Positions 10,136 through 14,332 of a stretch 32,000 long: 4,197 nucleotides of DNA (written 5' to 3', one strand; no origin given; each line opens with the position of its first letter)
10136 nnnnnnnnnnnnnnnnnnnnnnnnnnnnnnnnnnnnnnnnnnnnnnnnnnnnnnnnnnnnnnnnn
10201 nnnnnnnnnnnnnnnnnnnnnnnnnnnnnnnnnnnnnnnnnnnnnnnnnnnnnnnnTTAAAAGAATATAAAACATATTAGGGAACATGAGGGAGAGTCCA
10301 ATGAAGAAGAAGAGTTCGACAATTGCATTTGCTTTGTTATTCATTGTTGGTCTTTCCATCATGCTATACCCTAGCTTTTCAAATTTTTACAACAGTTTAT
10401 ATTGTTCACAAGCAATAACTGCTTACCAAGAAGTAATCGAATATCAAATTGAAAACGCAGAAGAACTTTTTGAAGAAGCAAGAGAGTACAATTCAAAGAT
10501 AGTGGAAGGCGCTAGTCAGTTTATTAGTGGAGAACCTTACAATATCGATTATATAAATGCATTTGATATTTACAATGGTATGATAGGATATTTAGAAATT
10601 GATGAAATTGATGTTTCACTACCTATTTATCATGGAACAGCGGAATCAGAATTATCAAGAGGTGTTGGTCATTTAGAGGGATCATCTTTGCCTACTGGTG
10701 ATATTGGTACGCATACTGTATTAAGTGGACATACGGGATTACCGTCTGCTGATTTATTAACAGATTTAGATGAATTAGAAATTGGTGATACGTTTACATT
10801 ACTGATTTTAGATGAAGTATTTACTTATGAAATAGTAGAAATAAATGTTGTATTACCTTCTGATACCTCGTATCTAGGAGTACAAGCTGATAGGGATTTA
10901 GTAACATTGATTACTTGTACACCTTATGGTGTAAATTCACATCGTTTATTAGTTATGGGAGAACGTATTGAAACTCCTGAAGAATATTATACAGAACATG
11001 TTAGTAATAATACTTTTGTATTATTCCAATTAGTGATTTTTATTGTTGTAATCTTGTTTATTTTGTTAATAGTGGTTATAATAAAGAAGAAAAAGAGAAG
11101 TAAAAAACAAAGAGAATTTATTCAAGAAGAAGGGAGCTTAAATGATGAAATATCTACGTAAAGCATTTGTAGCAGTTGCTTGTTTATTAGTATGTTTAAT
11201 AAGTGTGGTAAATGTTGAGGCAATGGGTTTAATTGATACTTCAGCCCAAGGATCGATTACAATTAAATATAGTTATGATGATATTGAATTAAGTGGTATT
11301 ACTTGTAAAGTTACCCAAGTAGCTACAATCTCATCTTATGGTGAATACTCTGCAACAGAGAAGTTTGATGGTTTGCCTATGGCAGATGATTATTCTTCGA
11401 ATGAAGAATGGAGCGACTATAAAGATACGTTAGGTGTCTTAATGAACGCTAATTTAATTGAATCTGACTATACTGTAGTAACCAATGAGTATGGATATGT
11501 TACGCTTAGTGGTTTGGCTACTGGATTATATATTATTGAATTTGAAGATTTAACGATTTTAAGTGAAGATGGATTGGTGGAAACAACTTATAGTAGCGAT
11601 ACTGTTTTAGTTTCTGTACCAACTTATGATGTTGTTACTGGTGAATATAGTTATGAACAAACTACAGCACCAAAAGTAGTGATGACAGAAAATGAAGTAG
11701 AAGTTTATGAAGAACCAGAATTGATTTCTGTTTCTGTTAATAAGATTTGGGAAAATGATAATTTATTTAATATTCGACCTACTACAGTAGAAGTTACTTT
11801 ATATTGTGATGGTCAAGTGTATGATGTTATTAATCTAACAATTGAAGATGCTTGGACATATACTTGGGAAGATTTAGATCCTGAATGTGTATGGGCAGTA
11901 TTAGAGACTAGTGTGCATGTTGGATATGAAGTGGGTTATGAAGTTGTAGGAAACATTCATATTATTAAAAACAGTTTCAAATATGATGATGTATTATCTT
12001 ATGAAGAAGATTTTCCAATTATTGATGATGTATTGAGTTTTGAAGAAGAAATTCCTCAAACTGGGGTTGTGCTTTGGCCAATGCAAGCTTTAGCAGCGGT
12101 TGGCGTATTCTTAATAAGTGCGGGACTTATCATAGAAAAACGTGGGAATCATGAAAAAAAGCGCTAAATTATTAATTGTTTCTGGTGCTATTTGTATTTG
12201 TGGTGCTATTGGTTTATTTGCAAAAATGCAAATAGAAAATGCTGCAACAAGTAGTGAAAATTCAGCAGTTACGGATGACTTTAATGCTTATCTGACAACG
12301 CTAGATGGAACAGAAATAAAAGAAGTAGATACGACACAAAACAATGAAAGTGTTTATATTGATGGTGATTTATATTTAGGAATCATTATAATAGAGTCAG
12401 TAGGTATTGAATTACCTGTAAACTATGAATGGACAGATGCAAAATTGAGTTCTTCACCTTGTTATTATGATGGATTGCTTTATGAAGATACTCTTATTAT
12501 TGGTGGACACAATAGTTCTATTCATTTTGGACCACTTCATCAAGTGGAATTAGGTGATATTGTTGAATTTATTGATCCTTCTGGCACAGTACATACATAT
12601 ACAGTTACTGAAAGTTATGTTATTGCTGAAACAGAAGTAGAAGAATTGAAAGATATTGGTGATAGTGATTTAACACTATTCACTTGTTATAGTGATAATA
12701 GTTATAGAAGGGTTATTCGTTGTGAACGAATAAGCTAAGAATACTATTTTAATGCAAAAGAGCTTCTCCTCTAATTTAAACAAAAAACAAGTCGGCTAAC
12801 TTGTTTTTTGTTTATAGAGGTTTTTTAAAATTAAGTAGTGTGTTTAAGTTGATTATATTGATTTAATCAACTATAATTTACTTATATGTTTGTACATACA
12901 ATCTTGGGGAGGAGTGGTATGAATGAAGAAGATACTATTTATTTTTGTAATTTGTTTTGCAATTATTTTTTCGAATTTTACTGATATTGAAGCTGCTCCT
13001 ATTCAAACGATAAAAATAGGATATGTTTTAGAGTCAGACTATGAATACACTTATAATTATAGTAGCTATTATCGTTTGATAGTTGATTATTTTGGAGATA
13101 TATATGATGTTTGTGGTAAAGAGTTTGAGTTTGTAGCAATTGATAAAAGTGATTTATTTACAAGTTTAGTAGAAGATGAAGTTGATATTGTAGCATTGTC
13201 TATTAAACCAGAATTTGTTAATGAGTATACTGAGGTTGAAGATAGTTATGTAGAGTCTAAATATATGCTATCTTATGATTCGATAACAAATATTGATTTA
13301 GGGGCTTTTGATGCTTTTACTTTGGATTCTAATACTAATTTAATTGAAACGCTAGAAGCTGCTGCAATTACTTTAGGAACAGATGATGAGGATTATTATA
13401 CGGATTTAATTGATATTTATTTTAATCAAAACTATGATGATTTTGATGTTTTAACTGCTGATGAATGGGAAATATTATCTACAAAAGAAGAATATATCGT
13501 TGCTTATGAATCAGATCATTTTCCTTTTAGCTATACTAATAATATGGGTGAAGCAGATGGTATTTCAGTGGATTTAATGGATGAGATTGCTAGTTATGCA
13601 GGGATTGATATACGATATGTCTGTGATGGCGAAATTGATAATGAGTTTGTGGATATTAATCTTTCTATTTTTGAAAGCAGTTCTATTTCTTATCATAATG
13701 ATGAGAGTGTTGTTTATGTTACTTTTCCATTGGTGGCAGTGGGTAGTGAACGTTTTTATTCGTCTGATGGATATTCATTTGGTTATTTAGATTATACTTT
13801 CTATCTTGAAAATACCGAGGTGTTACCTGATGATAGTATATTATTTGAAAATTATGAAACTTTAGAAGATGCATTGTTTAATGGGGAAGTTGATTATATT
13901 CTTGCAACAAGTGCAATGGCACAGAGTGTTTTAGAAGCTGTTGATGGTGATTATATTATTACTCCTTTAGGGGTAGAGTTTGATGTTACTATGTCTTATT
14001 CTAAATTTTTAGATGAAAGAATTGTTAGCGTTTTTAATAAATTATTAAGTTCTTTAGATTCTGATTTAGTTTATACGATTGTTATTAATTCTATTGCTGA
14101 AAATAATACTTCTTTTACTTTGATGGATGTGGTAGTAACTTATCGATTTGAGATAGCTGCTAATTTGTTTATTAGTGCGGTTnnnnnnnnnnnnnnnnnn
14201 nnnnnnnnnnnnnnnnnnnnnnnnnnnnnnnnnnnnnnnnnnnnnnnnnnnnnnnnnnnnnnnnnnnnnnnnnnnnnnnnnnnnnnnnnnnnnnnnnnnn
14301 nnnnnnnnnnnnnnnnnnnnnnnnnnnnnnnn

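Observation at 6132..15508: Self-contained c-di-GMP module: riboswitch-gated sortase pilus operon next to a sensor phosphodiesterase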

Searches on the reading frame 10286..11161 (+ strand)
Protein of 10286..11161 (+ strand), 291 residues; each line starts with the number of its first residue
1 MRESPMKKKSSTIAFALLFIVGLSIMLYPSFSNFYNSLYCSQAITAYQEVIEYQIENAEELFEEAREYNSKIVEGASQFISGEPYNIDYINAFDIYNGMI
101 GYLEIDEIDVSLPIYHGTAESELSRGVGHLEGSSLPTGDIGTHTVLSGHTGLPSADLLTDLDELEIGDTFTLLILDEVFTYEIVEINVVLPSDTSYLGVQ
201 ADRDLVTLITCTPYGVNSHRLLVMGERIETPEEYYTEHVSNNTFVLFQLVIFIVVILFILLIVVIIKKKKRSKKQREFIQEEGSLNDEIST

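Call 3: search_protein_families(library=pfam, proteins=[window:10286-11161:+])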
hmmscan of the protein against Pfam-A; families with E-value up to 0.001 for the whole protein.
window:10286-11161:+ (291 aa): 2 families
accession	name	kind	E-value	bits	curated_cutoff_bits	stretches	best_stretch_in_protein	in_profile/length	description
PF04203.18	Sortase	-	3.5e-23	82.1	26.6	1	103-227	1-124/125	Sortase domain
PF06143.16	Baculo_11_kDa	-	3e-05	24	28.4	1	244-279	38-73/84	Baculovirus 11 kDa family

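Call 56: search_protein_families(library=ncbifam, proteins=[window:10286-11161:+], max_evalue=0.001)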
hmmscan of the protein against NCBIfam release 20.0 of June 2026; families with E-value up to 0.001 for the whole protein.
window:10286-11161:+ (291 aa): 6 families
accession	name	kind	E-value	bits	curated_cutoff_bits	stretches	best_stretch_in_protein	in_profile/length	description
NF033745.1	class_C_sortase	subfamily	2.2e-70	236.8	160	1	16-227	2-220/220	class C sortase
TIGR01076.1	sortase_fam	subfamily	6.7e-46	155.5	39.35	1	101-229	1-129/136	sortase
NF058671.1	sortase_SrtD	exception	2.6e-23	82.7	140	1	68-214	44-171/187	class D sortase, LPxTATN-specific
NF033746.1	class_D_sortase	subfamily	6.3e-23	81.1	165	1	98-215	8-121/135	class D sortase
NF033747.1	class_E_sortase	subfamily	2e-15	57.2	160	1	17-228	7-206/211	class E sortase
TIGR03784.1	marine_sortase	equivalog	5.7e-06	26.1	158.25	1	100-216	51-161/174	class GN sortase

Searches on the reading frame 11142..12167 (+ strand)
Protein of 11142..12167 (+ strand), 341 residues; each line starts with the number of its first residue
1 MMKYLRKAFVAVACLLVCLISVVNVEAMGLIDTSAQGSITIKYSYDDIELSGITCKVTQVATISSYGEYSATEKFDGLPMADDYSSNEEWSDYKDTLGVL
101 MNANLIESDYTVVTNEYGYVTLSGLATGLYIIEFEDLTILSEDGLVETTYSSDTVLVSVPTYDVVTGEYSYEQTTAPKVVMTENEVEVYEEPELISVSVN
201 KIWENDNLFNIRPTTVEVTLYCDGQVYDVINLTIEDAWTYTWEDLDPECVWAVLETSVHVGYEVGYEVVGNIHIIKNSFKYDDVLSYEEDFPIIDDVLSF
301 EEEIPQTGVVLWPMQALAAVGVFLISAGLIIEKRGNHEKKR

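Call 3: search_protein_families(library=pfam, proteins=[window:11142-12167:+])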
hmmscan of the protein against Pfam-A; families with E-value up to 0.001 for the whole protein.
window:11142-12167:+ (341 aa): 1 family
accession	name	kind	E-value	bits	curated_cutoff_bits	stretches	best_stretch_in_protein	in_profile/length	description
PF05738.19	Cna_B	-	3.3e-11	43.9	22.3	1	197-270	1-79/87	Cna protein B-type domain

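Call 56: search_protein_families(library=ncbifam, proteins=[window:11142-12167:+], max_evalue=0.001)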
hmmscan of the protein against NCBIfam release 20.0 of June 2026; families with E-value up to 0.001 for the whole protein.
window:11142-12167:+ (341 aa): 1 family
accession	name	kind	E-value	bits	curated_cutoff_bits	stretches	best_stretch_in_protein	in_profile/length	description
NF033902.0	iso_D2_wall_anc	subfamily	0.00016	20.6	95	1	3-180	6-205/540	SpaH/EbpB family LPXTG-anchored major pilin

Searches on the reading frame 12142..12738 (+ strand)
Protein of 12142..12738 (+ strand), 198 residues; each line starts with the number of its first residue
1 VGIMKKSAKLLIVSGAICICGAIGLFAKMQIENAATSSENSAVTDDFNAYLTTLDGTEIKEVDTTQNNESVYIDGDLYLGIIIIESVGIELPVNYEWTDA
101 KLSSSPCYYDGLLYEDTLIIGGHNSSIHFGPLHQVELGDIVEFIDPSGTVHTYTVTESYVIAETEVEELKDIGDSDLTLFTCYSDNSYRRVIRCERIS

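Call 3: search_protein_families(library=pfam, proteins=[window:12142-12738:+])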
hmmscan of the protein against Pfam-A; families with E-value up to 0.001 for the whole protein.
window:12142-12738:+ (198 aa): 1 family
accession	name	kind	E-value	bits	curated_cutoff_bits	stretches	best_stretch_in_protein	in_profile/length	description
PF04203.18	Sortase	-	8.1e-14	51.9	26.6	1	83-196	2-124/125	Sortase domain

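Call 56: search_protein_families(library=ncbifam, proteins=[window:12142-12738:+], max_evalue=0.001)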
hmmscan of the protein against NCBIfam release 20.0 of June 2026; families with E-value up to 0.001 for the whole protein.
window:12142-12738:+ (198 aa): 5 families
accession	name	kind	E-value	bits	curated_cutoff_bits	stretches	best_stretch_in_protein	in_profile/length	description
TIGR03784.1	marine_sortase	equivalog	1.9e-10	40.6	158.25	1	115-187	90-161/174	class GN sortase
NF033745.1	class_C_sortase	subfamily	1.8e-09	37.7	160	1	32-196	55-220/220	class C sortase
TIGR01076.1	sortase_fam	subfamily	1.1e-07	31.7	39.35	1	81-197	2-128/136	sortase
NF058671.1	sortase_SrtD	exception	1.5e-06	28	140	1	10-183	4-169/187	class D sortase, LPxTATN-specific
NF033746.1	class_D_sortase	subfamily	0.00029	20.7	165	1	79-183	10-115/135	class D sortase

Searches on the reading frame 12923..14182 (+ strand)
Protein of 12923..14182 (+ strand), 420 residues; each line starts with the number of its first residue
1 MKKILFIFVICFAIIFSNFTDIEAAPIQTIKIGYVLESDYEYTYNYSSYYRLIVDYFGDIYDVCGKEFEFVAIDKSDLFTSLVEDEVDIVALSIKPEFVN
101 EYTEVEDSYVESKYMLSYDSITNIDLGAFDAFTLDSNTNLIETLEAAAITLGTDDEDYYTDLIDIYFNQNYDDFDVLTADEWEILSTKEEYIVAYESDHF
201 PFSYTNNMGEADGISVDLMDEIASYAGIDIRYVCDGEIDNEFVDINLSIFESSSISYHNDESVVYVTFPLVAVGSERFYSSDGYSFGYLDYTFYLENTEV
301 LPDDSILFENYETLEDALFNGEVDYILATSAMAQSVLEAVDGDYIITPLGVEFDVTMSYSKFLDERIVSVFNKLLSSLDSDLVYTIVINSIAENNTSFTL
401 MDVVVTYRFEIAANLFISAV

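Call 66: search_protein_families(library=pfam, proteins=[window:12923-14182:+], max_evalue=1)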
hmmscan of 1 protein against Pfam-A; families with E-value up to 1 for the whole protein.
window:12923-14182:+ (420 aa): 1 family
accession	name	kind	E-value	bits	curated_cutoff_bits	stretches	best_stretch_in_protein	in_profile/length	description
PF00497.25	SBP_bac_3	-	8.4e-10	39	26.4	2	192-233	2-43/132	Bacterial extracellular solute-binding proteins, family 3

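Call 67: search_solved_structures(query=window:12923-14182:+, max_evalue=1)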
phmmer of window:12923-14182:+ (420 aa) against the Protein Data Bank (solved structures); distinct sequences matched with E-value up to 1: 15.
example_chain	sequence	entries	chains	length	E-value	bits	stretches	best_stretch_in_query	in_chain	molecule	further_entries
6h30_A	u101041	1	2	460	0.0032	19.8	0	185-232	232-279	Glutamine ABC transporter permease and substrate binding protein protein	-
4zef_A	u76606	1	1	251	0.0062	18.9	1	184-232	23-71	Amino acid ABC transporter amino acid-binding/permease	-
3i6v_A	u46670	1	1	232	0.0096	18.3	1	196-332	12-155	periplasmic His/Glu/Gln/Arg/opine family-binding protein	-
4oen_A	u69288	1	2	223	0.063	15.6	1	188-236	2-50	Second substrate binding domain of putative amino acid ABC transporter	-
4ohn_A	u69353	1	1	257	0.17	14.2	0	178-381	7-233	ABC transporter substrate-binding protein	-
6gpc_A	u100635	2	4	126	0.22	13.8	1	191-235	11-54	Amino acid ABC transporter, periplasmic amino acid-binding protein,Amino acid ABC transpor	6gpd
6y16_A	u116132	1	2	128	0.22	13.8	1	190-235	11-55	Amino acid ABC transporter, periplasmic amino acid-binding protein,Amino acid ABC transpor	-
6ggp_A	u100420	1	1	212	0.26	13.5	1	191-233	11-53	Amino acid ABC transporter, periplasmic amino acid-binding protein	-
6ggv_A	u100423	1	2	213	0.27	13.5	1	191-233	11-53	Amino acid ABC transporter, periplasmic amino acid-binding protein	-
6svf_A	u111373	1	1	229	0.29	13.4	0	190-233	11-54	Amino acid ABC transporter, periplasmic amino acid-binding protein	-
4prs_A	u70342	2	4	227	0.31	13.3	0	191-233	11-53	ABC-type transporter, periplasmic subunit family 3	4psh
7a99_A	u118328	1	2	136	0.31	13.3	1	191-233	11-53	Amino acid ABC transporter, periplasmic amino acid-binding protein,Amino acid ABC transpor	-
4kqp_A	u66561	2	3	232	0.43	12.8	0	187-232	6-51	Glutamine ABC transporter permease and substrate binding protein protein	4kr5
3hv1_A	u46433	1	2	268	0.44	12.8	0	179-233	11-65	Polar amino acid ABC uptake transporter substrate binding protein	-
2pvu_A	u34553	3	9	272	0.91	11.8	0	186-233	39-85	ArtJ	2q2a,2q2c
